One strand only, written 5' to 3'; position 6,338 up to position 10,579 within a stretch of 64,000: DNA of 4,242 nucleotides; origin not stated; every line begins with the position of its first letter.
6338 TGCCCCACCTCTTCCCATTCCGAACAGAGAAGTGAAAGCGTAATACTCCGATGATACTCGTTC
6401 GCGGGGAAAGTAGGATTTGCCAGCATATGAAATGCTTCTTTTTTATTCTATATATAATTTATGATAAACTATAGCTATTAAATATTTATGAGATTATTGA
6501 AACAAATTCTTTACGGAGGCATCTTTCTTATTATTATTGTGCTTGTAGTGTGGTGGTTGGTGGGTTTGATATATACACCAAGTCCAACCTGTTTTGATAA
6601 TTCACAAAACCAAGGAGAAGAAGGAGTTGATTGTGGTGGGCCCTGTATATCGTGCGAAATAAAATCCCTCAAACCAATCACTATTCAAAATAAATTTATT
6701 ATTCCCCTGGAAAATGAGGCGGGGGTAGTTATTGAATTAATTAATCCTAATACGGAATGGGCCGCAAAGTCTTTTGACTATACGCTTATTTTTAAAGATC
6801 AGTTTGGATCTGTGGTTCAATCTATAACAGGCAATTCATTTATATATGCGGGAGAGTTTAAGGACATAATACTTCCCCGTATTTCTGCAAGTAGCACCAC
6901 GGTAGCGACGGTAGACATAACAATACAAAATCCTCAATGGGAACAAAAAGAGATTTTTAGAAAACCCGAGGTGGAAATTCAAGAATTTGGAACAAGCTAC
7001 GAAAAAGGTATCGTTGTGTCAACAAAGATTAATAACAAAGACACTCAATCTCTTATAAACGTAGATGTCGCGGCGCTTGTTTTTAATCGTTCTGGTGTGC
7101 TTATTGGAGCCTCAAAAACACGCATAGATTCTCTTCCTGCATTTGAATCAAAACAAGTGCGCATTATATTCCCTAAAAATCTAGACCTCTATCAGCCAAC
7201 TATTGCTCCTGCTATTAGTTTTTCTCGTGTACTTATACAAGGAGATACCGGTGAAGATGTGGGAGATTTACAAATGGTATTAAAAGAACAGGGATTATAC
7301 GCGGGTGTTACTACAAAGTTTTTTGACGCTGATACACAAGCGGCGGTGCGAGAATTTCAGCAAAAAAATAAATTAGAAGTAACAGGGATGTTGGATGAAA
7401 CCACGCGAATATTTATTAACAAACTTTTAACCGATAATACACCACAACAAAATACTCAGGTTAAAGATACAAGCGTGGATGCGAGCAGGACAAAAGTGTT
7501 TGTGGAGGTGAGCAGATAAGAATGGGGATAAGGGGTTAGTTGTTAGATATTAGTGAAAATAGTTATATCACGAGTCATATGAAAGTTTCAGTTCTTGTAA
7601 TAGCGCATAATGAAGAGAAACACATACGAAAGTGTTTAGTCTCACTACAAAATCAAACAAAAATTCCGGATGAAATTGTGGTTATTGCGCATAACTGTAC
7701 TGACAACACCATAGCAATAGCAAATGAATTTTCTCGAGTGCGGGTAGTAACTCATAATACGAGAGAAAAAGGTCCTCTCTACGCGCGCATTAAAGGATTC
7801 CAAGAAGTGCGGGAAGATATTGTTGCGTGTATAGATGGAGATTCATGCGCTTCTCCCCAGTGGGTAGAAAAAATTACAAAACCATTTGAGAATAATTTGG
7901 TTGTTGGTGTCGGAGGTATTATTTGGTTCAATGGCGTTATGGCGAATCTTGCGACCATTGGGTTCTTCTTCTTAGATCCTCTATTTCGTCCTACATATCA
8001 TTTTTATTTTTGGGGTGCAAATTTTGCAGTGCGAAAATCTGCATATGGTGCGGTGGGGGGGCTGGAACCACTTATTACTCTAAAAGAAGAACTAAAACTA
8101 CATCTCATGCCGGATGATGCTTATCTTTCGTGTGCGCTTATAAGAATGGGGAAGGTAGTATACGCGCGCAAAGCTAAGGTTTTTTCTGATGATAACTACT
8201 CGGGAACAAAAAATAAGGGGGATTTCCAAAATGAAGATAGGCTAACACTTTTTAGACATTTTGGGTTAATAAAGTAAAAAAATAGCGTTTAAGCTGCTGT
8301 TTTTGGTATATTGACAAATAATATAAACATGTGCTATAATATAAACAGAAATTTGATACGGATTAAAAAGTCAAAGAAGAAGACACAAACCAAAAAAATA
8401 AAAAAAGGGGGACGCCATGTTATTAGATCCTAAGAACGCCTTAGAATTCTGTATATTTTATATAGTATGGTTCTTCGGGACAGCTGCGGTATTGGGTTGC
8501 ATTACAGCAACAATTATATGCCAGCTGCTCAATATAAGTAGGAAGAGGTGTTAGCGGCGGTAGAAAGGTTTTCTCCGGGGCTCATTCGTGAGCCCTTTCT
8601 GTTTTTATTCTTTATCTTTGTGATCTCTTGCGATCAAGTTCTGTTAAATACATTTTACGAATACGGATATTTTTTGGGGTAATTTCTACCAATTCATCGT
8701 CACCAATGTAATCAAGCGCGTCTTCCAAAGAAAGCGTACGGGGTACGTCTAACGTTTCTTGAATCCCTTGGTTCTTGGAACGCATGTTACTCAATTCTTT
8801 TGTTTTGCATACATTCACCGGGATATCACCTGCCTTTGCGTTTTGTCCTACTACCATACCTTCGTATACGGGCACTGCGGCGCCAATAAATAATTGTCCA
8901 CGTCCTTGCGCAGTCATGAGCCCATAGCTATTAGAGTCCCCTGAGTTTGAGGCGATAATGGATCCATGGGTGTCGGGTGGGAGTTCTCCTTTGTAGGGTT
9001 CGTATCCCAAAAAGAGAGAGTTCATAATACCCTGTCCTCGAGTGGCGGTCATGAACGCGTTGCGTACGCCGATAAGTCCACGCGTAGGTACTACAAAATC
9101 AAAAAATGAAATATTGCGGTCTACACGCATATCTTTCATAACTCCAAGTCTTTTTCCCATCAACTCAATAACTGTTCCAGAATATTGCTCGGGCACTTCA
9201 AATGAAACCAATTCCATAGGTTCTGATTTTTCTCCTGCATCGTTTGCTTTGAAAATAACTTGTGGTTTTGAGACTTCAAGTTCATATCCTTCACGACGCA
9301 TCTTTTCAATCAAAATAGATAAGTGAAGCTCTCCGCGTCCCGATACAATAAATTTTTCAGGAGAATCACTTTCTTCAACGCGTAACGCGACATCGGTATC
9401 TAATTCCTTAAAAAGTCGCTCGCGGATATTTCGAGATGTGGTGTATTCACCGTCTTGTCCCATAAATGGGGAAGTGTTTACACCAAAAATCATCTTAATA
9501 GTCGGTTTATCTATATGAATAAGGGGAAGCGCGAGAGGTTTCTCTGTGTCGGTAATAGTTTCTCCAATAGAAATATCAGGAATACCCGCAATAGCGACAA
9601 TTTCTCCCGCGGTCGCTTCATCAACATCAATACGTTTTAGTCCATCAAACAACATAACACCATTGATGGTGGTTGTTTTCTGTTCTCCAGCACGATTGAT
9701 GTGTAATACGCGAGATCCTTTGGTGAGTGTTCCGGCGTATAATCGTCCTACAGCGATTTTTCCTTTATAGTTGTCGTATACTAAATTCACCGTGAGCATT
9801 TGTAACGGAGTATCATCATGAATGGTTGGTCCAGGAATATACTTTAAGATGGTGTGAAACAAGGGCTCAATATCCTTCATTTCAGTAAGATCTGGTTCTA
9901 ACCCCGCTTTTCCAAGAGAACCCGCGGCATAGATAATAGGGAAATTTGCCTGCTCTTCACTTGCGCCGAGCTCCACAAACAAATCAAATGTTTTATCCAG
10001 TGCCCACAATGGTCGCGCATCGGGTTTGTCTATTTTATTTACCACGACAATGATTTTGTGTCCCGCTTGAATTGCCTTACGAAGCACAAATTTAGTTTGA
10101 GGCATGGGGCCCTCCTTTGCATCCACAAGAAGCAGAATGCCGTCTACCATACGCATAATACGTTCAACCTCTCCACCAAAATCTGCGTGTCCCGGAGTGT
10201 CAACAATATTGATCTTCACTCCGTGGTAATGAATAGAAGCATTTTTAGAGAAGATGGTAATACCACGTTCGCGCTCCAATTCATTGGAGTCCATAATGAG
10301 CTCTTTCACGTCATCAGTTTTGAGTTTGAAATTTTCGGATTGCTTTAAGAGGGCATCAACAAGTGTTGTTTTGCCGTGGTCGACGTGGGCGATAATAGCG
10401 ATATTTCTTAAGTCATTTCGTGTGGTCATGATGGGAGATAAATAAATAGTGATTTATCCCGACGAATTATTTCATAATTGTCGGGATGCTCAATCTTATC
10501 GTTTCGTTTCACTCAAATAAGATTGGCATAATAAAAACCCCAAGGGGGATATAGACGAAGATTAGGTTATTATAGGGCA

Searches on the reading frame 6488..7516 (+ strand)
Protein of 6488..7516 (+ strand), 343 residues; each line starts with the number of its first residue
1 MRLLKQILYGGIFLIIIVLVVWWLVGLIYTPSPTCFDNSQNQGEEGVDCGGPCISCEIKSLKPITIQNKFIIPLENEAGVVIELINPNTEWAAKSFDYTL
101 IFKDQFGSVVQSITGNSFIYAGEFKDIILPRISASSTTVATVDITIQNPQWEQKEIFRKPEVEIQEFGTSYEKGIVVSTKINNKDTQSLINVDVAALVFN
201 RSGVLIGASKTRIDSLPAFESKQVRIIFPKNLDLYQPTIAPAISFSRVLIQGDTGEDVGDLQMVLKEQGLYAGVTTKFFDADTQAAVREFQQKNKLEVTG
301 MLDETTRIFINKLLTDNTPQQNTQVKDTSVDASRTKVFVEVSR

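Call 60: search_protein_families(library=pfam, proteins=[window:6488-7516:+], max_evalue=0.001)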
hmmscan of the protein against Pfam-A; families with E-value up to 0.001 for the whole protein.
window:6488-7516:+ (343 aa): 1 family
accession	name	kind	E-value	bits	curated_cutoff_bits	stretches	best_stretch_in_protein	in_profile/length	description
PF01471.23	PG_binding_1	-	2.4e-14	53.7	23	1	254-307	1-54/57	Putative peptidoglycan binding domain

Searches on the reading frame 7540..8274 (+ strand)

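Call 60: search_protein_families(library=pfam, proteins=[window:7540-8274:+], max_evalue=0.001)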
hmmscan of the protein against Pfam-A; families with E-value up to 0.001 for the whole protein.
window:7540-8274:+ (245 aa): 2 families
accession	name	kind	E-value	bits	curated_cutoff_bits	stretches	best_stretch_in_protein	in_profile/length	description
PF00535.33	Glycos_transf_2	-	1.1e-26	94.2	23.3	1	17-169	1-164/168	Glycosyl transferase family 2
PF13641.12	Glyco_tranf_2_3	-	5.9e-12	46.5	27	1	16-128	3-123/230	Glycosyltransferase like family 2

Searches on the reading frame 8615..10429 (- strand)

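Call 60: search_protein_families(library=pfam, proteins=[window:8615-10429:-], max_evalue=0.001)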
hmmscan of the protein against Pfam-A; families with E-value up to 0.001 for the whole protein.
window:8615-10429:- (605 aa): 8 families
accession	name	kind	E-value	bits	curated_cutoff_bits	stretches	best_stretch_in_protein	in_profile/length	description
PF00009.33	GTP_EFTU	-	4e-53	180.2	26.5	1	6-199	2-187/188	Elongation factor Tu GTP binding domain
PF21018.2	BipA_C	-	2.3e-39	134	23.8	1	489-596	2-109/110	TypA/BipA C-terminal domain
PF00679.30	EFG_C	-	8.7e-17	61.4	27.9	1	402-483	3-85/89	Elongation factor G C-terminus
PF03144.31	GTP_EFTU_D2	-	5.5e-13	49.6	30.3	1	223-293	1-73/73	Elongation factor Tu domain 2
PF22042.2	EF-G_D2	-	2.1e-11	44.2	27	1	214-294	7-83/84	Elongation factor G domain 2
PF01926.29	MMR_HSR1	-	2.4e-08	34.5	21.9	1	10-132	2-113/113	50S ribosome-binding GTPase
PF14492.12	EFG_III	-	9.5e-07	29.2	27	1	333-386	19-73/75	Elongation Factor G, domain III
PF00735.24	Septin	-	0.00088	19.1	26.2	0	10-84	7-75/280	Septin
